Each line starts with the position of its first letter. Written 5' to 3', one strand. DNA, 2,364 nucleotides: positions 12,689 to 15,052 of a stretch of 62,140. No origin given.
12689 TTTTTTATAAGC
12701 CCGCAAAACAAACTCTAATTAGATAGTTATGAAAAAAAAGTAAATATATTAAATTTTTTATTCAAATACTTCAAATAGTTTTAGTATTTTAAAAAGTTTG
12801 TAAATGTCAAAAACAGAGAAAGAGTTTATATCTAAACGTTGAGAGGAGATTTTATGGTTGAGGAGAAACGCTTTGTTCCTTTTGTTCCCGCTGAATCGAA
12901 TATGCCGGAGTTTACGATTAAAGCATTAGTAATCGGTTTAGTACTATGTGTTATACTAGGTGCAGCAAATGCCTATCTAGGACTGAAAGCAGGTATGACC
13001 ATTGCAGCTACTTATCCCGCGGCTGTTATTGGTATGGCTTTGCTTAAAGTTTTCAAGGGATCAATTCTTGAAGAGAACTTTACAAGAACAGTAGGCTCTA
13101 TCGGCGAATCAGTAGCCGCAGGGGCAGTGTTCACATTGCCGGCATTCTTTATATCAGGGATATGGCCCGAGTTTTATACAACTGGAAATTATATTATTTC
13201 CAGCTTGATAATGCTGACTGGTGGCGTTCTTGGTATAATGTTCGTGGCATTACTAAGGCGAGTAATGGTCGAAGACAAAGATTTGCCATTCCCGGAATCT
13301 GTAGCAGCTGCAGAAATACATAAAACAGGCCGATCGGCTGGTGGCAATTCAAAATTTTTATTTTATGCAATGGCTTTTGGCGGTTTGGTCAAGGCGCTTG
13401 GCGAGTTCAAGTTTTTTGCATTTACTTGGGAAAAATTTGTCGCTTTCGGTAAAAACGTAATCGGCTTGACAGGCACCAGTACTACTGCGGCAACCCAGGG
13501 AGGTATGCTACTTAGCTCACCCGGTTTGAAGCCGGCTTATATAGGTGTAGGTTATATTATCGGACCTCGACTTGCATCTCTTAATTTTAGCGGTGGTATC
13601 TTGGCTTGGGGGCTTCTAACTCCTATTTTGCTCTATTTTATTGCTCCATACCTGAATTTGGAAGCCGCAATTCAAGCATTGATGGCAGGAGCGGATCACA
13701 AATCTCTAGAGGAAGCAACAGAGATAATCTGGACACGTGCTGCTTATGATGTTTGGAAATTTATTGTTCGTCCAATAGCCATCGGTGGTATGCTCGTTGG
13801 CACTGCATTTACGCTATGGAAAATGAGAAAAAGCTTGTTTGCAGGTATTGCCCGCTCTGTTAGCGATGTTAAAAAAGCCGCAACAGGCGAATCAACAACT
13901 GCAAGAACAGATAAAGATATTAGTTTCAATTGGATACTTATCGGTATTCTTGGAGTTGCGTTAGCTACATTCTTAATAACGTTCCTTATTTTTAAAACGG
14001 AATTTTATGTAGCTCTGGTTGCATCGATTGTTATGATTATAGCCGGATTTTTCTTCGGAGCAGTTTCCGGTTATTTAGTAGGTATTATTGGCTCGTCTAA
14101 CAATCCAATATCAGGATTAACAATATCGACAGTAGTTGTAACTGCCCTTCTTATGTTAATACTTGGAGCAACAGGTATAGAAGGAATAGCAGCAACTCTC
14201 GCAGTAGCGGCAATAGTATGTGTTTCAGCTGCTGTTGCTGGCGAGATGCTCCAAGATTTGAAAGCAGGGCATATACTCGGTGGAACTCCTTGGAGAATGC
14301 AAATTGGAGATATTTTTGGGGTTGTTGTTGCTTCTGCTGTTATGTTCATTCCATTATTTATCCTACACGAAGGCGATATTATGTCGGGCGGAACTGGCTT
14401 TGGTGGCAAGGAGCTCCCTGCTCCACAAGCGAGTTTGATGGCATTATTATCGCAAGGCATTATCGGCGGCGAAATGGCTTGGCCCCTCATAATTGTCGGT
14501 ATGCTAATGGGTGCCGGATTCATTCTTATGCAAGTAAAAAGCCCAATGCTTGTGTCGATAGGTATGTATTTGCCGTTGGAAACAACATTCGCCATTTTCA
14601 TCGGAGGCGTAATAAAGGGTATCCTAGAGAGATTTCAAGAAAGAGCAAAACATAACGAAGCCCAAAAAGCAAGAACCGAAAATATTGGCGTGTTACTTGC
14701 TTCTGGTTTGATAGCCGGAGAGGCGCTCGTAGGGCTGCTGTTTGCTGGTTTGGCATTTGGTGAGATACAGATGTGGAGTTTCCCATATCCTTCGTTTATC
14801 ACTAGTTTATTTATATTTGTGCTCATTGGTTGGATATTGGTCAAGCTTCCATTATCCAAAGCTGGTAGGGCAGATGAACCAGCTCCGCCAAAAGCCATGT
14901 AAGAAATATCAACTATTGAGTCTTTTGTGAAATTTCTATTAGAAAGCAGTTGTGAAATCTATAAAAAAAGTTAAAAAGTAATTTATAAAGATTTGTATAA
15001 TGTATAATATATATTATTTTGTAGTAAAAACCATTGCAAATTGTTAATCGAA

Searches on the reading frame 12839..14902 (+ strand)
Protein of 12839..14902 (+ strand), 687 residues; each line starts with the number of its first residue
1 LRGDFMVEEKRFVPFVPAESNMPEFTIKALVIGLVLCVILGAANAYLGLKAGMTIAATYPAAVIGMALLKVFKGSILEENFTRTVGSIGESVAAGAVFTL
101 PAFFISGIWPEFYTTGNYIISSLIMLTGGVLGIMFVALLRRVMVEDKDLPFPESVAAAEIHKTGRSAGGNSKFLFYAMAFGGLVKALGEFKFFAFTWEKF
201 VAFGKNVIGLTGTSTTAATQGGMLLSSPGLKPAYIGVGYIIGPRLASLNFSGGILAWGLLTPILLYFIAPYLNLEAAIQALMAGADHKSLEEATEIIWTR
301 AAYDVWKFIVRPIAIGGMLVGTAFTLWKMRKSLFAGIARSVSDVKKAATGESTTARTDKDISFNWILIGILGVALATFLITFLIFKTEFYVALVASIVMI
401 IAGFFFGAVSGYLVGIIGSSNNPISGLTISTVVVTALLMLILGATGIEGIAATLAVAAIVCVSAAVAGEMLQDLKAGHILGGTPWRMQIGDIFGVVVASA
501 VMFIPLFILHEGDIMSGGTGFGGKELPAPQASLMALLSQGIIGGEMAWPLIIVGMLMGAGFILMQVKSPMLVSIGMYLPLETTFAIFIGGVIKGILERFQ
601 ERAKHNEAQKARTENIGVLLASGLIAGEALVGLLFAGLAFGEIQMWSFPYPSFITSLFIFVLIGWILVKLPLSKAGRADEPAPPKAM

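Call 8: search_protein_families(library=pfam, proteins=[window:12839-14902:+], max_evalue=0.01)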
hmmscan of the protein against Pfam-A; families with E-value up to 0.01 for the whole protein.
window:12839-14902:+ (687 aa): 1 family
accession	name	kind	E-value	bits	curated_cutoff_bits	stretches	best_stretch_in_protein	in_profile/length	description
PF03169.20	OPT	-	6.6e-86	289.7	25.8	1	24-638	1-622/623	OPT oligopeptide transporter protein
